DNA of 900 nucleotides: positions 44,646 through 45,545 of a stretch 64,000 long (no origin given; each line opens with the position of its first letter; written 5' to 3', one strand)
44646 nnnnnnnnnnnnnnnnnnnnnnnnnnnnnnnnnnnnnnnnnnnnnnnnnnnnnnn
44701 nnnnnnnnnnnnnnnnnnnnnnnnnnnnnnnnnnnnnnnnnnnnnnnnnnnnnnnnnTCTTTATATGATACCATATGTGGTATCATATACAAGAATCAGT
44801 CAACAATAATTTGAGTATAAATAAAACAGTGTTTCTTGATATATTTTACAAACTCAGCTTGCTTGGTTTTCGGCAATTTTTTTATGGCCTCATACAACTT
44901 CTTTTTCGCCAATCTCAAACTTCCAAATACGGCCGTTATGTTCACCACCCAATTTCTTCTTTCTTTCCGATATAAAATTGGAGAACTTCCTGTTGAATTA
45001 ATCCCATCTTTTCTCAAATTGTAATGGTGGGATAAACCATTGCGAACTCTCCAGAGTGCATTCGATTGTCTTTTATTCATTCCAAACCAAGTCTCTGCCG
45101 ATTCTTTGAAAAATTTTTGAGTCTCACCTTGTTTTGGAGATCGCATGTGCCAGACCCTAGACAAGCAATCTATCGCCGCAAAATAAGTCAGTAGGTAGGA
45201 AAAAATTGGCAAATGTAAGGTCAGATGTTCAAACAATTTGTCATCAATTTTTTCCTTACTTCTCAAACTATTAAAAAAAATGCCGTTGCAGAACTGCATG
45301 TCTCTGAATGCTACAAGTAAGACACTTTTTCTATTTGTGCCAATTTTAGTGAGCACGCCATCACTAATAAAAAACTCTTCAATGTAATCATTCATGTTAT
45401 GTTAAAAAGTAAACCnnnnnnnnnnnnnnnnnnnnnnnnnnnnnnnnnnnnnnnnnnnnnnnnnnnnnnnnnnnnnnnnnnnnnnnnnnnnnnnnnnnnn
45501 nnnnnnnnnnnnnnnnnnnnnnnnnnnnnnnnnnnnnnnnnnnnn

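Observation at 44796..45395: Candidate HEPN RNase: RNGLSH motif in an otherwise orphan 199-aa protein next to hicAB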

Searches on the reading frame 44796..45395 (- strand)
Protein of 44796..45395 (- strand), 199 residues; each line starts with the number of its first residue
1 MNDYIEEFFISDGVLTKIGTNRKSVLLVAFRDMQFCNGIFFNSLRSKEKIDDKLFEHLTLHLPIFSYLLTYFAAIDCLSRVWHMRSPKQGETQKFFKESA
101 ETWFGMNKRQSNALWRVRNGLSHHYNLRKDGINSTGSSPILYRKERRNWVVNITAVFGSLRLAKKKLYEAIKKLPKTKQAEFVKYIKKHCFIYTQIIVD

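Call 3: search_protein_families(library=pfam, proteins=[window:44796-45395:-], max_evalue=1)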
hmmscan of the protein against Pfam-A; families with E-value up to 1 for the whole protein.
window:44796-45395:- (199 aa): 1 family
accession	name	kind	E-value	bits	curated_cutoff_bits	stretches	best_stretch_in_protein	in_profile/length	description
PF17035.10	BET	-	0.026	15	24.5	1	164-190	7-33/64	Bromodomain extra-terminal - transcription regulation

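Call 4: search_protein_families(library=padloc, proteins=[window:44796-45395:-], max_evalue=1)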
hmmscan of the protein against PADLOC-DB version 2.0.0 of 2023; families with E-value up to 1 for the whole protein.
window:44796-45395:- (199 aa): 0 families

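Call 5: search_solved_structures(query=window:44796-45395:-, max_evalue=10)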
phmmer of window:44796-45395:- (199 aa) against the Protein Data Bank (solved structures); distinct sequences matched with E-value up to 10: 10.
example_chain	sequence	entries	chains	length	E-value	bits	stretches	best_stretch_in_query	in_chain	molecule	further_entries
3l9j_C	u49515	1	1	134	0.061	16.2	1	62-122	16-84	TNFalpha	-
6n4v_Af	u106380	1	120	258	0.068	16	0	146-182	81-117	Coat protein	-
8k7t_B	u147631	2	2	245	0.37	13.6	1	20-68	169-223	High affinity immunoglobulin epsilon receptor subunit beta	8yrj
5viy_K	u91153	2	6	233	0.85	12.4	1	111-157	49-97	8ANC195 G52K5 Fab heavy chain | 8ANC195 Fab heavy chain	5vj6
5c7k_E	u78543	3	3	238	0.86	12.4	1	111-157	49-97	Antibody Fab 8ANC195 heavy chain | broadly neutralizing antibody 8ANC195 heavy chain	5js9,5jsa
8czz_C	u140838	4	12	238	0.88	12.4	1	111-157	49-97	Heavy chain of 8ANC195 Fab | Heavy chain of 8ANC195 | Antibody 8anc195 heavy chain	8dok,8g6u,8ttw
4p9h_H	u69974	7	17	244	0.9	12.3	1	111-157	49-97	Fab heavy chain | 8ANC195 Fab heavy chain | FAB OF BROADLY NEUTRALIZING ANTIBODY 8ANC195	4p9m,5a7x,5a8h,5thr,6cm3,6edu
5cjx_A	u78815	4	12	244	0.91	12.3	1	111-157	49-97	8ANC195 G52K5 heavy chain, IG gamma-1 chain | 8ANC195 Fab Heavy Chain | 8ANC195 G52K5 Fab heavy chain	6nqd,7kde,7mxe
3bdw_B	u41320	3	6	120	1.1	12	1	75-134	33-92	NKG2-A/NKG2-B type II integral membrane protein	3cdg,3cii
2qud_A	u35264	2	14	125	1.4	11.8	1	121-182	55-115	Coat protein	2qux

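Call 6: find_homologous_proteins(query=window:44796-45395:-, max_evalue=0.001)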
Query window:44796-45395:- (199 aa): 3 proteins with E <= 0.001 among 46 candidates.
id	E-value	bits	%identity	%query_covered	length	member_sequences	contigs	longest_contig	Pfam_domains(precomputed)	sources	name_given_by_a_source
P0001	6.0e-131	452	100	100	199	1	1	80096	-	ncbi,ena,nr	ncbi:MAG: hypothetical protein O2840_00330 [bacterium]|nr:hypothetical protein [bacterium]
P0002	1.5e-52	196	47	96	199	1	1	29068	-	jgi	-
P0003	7.0e-50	187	47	97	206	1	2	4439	-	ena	-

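Call 7: search_protein_families(library=ncbifam, proteins=[window:44796-45395:-], max_evalue=1)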
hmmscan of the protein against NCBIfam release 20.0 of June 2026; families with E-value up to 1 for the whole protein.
window:44796-45395:- (199 aa): 1 family
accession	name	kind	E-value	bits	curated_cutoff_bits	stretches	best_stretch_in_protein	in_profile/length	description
NF010387.0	PRK13814.1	equivalog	0.041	12.8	660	1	127-170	211-254/310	aspartate carbamoyltransferase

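Call 8: search_protein_families(library=phrogs, proteins=[window:44796-45395:-], max_evalue=1)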
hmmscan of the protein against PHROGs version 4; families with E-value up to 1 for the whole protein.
window:44796-45395:- (199 aa): 1 family
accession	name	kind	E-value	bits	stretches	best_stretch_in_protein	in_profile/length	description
phrog_4578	-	DNA, RNA and nucleotide metabolism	0.0041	18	1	116-183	48-116/130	HNH endonuclease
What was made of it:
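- There is a weak PHROG hit to phrog_4578, annotated 'HNH endonuclease' (E 0.0041, residues 116-183; call 8).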

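Call 12: find_encoding_contigs(protein=P0002, flank=8000)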
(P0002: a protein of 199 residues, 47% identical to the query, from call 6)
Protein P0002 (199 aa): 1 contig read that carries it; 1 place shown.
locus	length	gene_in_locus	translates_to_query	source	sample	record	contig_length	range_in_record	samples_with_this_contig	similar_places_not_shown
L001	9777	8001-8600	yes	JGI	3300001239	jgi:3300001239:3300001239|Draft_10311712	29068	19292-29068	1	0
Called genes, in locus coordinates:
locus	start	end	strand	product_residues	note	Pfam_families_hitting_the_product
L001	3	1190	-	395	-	PF11258:DUF3048, PF17479:DUF3048_C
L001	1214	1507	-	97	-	-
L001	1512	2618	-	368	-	PF02163:Peptidase_M50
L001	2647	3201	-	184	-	PF01765:RRF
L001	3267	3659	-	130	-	-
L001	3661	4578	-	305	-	-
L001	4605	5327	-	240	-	PF00483:NTP_transferase, PF12804:NTP_transf_3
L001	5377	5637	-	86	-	-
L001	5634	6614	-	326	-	PF00188:CAP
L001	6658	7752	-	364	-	PF01343:Peptidase_S49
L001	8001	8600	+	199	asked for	-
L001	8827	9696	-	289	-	PF02661:Fic (weak)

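Call 13: find_encoding_contigs(protein=P0003, flank=8000)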
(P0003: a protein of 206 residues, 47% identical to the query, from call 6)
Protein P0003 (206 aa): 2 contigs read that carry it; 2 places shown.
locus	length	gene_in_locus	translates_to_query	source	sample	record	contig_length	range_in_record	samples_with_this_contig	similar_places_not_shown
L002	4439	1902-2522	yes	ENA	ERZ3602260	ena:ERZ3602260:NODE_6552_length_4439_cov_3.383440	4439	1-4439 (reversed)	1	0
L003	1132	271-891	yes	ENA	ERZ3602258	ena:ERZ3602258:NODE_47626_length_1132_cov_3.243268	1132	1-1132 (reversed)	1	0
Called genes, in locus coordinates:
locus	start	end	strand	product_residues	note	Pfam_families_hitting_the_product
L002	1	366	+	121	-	?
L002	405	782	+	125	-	PF01245:Ribosomal_L19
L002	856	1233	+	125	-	PF08378:NERD, PF02021:UPF0102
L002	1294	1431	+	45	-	-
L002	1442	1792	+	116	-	PF01541:GIY-YIG, PF10544:T5orf172 (weak)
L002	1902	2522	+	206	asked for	-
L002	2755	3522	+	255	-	-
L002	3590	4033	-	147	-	PF01475:FUR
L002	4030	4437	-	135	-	?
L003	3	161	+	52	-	?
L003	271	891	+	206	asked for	-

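Call 19: search_protein_representatives(alignment_id=A1)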
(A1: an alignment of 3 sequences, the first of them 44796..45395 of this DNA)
Query: 3 sequences, 204 profile positions. Proteins with E-value up to 0.001 (for the whole library): 35; up to 1e-10: 29; up to 1e-30: 3. The best 35 are listed.
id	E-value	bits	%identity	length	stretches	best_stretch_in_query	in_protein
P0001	1.6e-110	383.8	-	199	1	7-204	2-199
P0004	1.9e-46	174.6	-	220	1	3-200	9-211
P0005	2.9e-31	125.0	-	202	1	6-200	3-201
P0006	1.4e-30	122.8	-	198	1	5-199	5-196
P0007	8.6e-30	120.2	-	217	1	6-199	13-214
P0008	1.6e-29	119.3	-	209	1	6-200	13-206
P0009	2.0e-29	119.0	-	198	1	6-199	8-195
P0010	3.1e-29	118.4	-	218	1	5-199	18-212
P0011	5.4e-27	111.0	-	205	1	10-200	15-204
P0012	1.5e-26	109.6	-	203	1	6-199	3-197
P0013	1.6e-26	109.5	-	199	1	9-201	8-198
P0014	2.6e-26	108.8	-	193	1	9-200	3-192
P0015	8.8e-26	107.1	-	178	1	29-199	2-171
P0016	1.1e-24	103.5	-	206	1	9-200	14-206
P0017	1.5e-24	103.0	-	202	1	1-200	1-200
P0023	6.0e-18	81.5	-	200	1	7-199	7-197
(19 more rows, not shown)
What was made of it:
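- Checked: Two 47%-identical homologues (call 6) and about 35 clusters at 50% identity (call 19) exist in metagenomes.
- A HMMER profile search finds 35 clusters of ~200-aa proteins (call 19). It is extremely rare, at ~35 clusters among 1.84 billion representatives (call 19).
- Tried and rejected: The exhaustive HMMER search was needed (call 19).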

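Call 21: predict_structure(alignment_id=A1)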
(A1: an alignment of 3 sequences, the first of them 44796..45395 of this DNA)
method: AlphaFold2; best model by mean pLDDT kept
length: 199 residues; sequences in the alignment: 3
mean_pLDDT: 50.5   pTM: 0.43
mean pLDDT of the five models: 50.5, 48.8, 40.7, 38.1, 35.7
residues with pLDDT >= 90: 0; 70-90: 14; 50-70: 98; < 50: 87
segments of 3 or more residues with pLDDT < 50: 1-24, 77-87, 120-160, 190-199
pLDDT, mean of each block of 10 residues (from residue 1): 26 36 50 63 67 71 61 49 46 61 62 56 38 30 31 43 57 69 60 32
secondary structure, 60 per line:
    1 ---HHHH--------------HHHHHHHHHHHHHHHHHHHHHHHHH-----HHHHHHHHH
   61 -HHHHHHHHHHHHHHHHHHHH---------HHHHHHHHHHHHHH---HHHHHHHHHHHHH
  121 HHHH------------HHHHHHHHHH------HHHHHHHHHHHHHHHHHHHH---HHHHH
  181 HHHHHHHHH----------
elements in order: H4-7 H22-46 H52-60 H62-81 H91-104 H108-124 H137-146 H153-172 H176-189
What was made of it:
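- Tried and rejected: AF2 with only 3 sequences failed (pLDDT 50, call 21) and that model was discarded.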

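Call 22: search_protein_families(library=pfam, alignment_id=A2, max_evalue=0.1)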
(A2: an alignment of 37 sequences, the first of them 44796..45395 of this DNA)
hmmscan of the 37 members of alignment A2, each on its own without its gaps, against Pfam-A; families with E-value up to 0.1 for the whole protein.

A. member 1, window:44796-45395:- (199 aa): 1 family
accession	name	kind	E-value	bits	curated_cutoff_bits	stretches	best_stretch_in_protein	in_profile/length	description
PF17035.10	BET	-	0.026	15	24.5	1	164-190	7-33/64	Bromodomain extra-terminal - transcription regulation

B. families by the number of members that match (of 37 scanned): 19 families
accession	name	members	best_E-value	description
PF18349.7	PAZ_4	2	0.0061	PAZ domain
PF18730.6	HEPN_Cthe2314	1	0.0031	Cthe_2314-like HEPN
PF03621.18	MbtH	1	0.0052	MbtH-like protein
PF02617.22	ClpS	1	0.0099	ATP-dependent Clp protease adaptor protein ClpS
PF18735.6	HEPN_RiboL-PSP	1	0.015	RiboL-PSP-HEPN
PF19064.5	DUF5760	1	0.018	Family of unknown function (DUF5760)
PF21132.2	MFD_D3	1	0.024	MFD, D3 domain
PF17035.10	BET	1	0.026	Bromodomain extra-terminal - transcription regulation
PF10407.14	Cytokin_check_N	1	0.028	Cdc14 phosphatase binding protein N-terminus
PF18523.7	Sld3_N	1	0.029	Sld3 N-terminal domain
PF00091.31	Tubulin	1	0.037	Tubulin/FtsZ family, GTPase domain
PF22327.2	Nudt16-like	1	0.045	U8 snoRNA-decapping enzyme-like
PF08780.16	NTase_sub_bind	1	0.054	Nucleotidyltransferase substrate binding protein like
PF09460.16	Saf-Nte_pilin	1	0.054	Saf-pilin pilus formation protein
PF24951.3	LisH_PAC1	1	0.059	PAC1 LisH domain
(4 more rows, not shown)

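Call 23: search_solved_structures(query=A2, max_evalue=10, show_alignments=3)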
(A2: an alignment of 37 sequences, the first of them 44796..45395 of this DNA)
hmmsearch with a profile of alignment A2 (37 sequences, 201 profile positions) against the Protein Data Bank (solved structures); distinct sequences matched with E-value up to 10: 5.
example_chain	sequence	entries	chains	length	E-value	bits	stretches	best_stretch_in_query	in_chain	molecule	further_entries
9f5x_n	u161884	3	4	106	0.09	15.8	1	125-197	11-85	Putative NADH:ubiquinone oxidoreductase 12.5 kDa subunit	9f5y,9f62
2vxd_A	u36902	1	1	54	0.38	13.8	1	93-124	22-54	NUCLEOPHOSMIN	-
2llh_A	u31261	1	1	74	0.72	12.9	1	93-124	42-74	Nucleophosmin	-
3k7t_A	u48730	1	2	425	1.4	12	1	97-164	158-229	6-hydroxy-L-nicotine oxidase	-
3k7m_X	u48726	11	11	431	1.4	11.9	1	97-164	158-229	6-hydroxy-L-nicotine oxidase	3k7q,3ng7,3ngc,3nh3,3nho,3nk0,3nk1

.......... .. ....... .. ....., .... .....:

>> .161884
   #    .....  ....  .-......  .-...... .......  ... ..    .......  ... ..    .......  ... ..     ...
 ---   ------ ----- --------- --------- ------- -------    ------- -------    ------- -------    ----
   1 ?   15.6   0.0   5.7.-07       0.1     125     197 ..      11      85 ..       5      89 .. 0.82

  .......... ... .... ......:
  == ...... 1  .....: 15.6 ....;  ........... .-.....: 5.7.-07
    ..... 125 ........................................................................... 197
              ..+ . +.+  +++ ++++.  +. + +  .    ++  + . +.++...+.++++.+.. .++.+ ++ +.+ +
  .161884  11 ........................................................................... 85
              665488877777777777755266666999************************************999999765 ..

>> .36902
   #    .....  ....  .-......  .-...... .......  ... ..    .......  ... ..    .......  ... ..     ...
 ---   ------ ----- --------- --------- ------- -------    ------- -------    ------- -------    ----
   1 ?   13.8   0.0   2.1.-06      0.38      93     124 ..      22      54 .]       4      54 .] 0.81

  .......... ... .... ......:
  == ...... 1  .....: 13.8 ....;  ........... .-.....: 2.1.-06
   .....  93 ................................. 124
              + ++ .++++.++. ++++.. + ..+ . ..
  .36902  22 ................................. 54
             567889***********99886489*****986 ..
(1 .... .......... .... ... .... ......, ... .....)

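Call 30: find_encoding_contigs(protein=P0004, flank=6000, max_places=3)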
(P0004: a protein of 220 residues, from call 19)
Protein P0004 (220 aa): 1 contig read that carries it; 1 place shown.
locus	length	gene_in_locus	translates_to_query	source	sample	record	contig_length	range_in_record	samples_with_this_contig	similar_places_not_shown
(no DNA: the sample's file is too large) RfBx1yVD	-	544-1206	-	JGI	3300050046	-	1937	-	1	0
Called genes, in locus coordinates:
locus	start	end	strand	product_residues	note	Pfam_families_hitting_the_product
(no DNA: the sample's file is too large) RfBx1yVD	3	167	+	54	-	?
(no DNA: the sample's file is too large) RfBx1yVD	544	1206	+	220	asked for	-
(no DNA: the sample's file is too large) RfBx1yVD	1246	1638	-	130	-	-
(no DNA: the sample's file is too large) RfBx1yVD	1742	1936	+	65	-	?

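Call 31: find_encoding_contigs(protein=P0005, flank=6000, max_places=3)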
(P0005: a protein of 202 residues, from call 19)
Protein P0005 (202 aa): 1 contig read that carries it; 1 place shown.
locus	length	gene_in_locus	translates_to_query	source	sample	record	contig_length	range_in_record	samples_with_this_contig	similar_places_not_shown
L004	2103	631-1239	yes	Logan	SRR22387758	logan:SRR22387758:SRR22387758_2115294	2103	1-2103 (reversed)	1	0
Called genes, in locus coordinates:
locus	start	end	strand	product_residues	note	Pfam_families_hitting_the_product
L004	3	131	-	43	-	?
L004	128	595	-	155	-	-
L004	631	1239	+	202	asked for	-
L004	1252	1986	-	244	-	PF18967:PycTM (weak)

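Call 32: find_encoding_contigs(protein=P0007, flank=6000, max_places=3)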
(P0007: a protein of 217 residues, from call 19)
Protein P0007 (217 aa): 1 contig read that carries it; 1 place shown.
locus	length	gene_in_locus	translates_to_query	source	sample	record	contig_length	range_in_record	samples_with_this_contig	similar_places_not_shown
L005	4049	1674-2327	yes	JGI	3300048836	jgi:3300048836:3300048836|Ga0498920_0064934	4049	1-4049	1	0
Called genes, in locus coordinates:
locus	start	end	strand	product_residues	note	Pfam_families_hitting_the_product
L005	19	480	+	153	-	-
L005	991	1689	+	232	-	PF18734:HEPN_AbiU2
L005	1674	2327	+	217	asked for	-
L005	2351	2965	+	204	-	-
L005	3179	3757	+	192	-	PF01135:PCMT (weak), PF01209:Ubie_methyltran, PF13489:Methyltransf_23, PF00398:RrnaAD (weak), PF13847:Methyltransf_31, PF13649:Methyltransf_25, PF08241:Methyltransf_11, PF08242:Methyltransf_12, +4 more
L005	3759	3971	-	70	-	-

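Call 33: find_encoding_contigs(protein=P0012, flank=6000, max_places=3)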
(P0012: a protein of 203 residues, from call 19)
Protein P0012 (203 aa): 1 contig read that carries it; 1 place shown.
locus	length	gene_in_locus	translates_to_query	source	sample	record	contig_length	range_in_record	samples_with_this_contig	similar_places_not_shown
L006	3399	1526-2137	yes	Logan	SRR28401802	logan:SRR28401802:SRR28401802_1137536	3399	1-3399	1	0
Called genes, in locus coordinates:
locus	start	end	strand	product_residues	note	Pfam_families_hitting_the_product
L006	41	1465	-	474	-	-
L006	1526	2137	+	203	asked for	-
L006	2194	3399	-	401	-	?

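Call 34: predict_structure(alignment_id=A2)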
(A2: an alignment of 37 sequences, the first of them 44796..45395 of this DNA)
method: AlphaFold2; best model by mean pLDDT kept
length: 199 residues; sequences in the alignment: 37
mean_pLDDT: 95.6   pTM: 0.91
mean pLDDT of the five models: 95.6, 95.5, 95.3, 95.2, 94.9
residues with pLDDT >= 90: 185; 70-90: 12; 50-70: 2; < 50: 0
segments of 3 or more residues with pLDDT < 50: none
pLDDT, mean of each block of 10 residues (from residue 1): 90 96 98 96 97 97 96 98 98 98 98 97 93 90 90 95 98 97 98 91
secondary structure, 60 per line:
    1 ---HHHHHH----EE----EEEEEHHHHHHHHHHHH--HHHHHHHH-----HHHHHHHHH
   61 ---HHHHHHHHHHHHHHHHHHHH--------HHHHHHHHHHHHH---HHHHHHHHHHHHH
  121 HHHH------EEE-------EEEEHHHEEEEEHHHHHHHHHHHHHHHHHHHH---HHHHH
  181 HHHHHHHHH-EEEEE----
elements in order: H4-9 E20-24 H25-36 H39-46 H52-60 H64-83 H92-104 H108-124 E131-133 E141-144 E148-152 H153-172 H176-189 E191-195
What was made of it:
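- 44942..45005 (-): Residues ~131-152, a three-stranded beta meander inserted between core helix 3 and helix 4 (153-172). With strands 20-24 and 191-195 it forms an accessory sheet that minimal HEPN domains lack. DSSP of the AF2 model (call 34).
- AF2 on A2 gives pLDDT 95.6 and pTM 0.91, and all five models score above 94.9 (call 34). Dx3R lies in helix 64-83, an insert helix spans 92-104, and RNxxSH lies at the C-terminal end of helix 108-124 (call 34). The model has a beta hairpin followed by a helix at 141-172 (call 34).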

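Call 37: find_encoding_contigs(protein=P0010, flank=6000, max_places=3)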
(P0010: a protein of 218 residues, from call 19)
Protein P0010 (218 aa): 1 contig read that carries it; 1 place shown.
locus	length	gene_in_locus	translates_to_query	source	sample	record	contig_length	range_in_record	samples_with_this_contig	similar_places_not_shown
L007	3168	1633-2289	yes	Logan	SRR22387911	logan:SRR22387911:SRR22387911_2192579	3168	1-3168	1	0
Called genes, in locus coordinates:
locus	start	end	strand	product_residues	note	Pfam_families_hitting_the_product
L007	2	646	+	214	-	?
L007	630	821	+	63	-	-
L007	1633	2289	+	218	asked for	-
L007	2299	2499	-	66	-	-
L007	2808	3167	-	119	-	?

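Call 40: fold_search(model_id=the predicted structure, library=pdb)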
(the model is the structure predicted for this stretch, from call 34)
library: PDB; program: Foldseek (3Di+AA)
matches with E <= 10: 109; with E <= 0.001: 0
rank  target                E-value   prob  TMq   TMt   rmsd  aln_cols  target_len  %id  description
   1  7bxo_D                6.0e-01  0.44  0.30  0.39   7.3       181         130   12  Crystal structure of the toxin-antitoxin with AMP-PNP (released 2020-09-30)
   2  6m6u_D                6.6e-01  0.41  0.28  0.38   9.0       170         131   10  Crystal structure the toxin-antitoxin MntA-HpeT mutant-D39ED41E (released 2020-09-30)
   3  5yep_C                8.1e-01  0.30  0.28  0.37   7.8       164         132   10  Crystal structure of SO_3166-SO_3165 from Shewanella oneidensis (released 2018-03-28)
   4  6m6w_B                9.9e-01  0.18  0.22  0.31   9.0       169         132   11  Crystal structure the toxin-antitoxin MntA-HpeT mutant-Y104A (released 2020-09-30)
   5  2hsb                  1.1e+00  0.18  0.24  0.34   8.9       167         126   12  Crystal structure of a hepn domain containing protein (af_0298) from archaeoglobus fulgidus at 1.95 A resolution (released 2006-08-15)
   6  6m6u_G                1.2e+00  0.30  0.28  0.40   9.1       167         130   10  Crystal structure the toxin-antitoxin MntA-HpeT mutant-D39ED41E (released 2020-09-30)
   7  1wty_C                1.2e+00  0.18  0.24  0.35   9.6       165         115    8  Crystal structure of a probable nucleotidyl transferase protein from thermus thermophilus HB8 (released 2004-12-07)
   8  8g7m_G                1.3e+00  0.10  0.22  0.15  16.0       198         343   10  ATP-bound mtHsp60 V72I focus (released 2023-07-12)
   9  7bxo_G                1.6e+00  0.23  0.27  0.38   9.3       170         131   10  Crystal structure of the toxin-antitoxin with AMP-PNP (released 2020-09-30)
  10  4us2_S                1.7e+00  0.05  0.14  0.08  18.2       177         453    8  The crystal structure of H-Ras and SOS in complex with ligands (released 2015-03-04)
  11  6m6u_I                1.8e+00  0.28  0.28  0.40   7.9       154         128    7  Crystal structure the toxin-antitoxin MntA-HpeT mutant-D39ED41E (released 2020-09-30)
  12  8xeh_B                1.9e+00  0.12  0.23  0.31  10.0       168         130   10  Crystal structure of HEPN-MNT complex (released 2024-12-18)
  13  1wq1_G                1.9e+00  0.05  0.15  0.10  17.6       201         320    9  RAS-RASGAP COMPLEX (released 1998-07-15)
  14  4urw_S                1.9e+00  0.04  0.12  0.07  18.1       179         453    9  The crystal structure of H-Ras and SOS in complex with ligands (released 2015-03-04)
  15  9goe_A                2.1e+00  0.08  0.22  0.08  13.3       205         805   13  Cryo-EM structure of the multiple peptide resistance factor (MprF) from Pseudomonas aeruginosa bound to a synthetic na (released 2025-03-12)
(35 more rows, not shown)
